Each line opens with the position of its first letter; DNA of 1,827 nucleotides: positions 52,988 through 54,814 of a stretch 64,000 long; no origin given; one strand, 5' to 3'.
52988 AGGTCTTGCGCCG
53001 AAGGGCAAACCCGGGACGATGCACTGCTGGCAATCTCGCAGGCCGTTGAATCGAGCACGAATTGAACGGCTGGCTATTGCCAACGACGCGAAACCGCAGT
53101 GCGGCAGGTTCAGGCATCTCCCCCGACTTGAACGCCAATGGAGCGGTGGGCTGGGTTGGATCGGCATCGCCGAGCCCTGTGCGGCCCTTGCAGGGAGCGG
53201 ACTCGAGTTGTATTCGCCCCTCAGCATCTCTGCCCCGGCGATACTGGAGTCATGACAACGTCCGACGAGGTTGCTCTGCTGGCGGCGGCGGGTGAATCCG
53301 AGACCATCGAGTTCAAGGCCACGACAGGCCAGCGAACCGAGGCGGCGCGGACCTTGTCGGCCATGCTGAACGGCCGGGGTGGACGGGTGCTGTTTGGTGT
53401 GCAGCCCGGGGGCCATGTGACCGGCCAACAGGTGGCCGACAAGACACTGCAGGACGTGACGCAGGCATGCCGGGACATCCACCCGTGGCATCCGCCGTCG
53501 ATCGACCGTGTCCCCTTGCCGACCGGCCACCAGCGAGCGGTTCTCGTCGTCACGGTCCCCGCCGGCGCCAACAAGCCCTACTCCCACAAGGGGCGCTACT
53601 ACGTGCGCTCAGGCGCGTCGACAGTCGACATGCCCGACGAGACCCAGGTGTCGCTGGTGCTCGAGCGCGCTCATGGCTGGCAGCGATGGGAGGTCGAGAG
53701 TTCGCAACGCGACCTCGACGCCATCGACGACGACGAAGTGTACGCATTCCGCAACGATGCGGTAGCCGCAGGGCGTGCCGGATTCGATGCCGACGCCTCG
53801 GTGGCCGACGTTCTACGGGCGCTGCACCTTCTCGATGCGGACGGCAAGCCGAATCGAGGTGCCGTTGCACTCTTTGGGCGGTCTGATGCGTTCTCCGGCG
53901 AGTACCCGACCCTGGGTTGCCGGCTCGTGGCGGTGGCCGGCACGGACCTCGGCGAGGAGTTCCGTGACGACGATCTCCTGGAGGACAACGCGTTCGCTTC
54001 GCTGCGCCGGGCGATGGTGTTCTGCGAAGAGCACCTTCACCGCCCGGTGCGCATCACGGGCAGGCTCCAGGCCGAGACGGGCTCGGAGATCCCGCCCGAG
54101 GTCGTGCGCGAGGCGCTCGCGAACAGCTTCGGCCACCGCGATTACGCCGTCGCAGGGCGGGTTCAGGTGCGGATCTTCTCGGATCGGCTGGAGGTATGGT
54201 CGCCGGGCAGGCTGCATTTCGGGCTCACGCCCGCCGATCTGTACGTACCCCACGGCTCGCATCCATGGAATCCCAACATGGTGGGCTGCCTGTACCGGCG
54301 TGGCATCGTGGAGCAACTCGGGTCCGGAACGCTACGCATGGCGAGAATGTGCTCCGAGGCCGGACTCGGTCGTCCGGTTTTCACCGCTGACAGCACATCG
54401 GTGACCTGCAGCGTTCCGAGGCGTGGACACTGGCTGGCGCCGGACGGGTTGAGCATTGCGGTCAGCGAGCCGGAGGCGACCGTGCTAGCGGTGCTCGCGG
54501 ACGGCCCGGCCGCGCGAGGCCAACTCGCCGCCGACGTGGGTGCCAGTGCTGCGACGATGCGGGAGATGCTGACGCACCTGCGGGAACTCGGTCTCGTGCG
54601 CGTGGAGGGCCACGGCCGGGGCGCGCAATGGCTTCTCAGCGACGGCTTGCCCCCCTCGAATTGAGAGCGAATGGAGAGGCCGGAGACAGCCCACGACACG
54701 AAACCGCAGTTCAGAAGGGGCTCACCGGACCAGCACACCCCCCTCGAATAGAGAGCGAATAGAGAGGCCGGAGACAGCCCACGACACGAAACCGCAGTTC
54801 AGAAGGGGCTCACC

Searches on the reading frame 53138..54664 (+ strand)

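Call 10: search_protein_families(library=pfam, proteins=[window:53138-54664:+], max_evalue=0.001)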
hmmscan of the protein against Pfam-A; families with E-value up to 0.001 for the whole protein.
window:53138-54664:+ (508 aa): 3 families
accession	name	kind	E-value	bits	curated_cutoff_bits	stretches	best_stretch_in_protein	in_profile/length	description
PF04326.19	SLFN_AlbA_2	-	1.7e-19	71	25.3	1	53-165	1-117/118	Schlafen, AlbA_2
PF13749.12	HATPase_c_4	-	4.8e-16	59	26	1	341-423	3-86/89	Putative ATP-dependent DNA helicase recG C-terminal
PF25213.1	HVO_A0261_N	-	1e-05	25.8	35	1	443-491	10-58/86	HVO_A0261 N-terminal domain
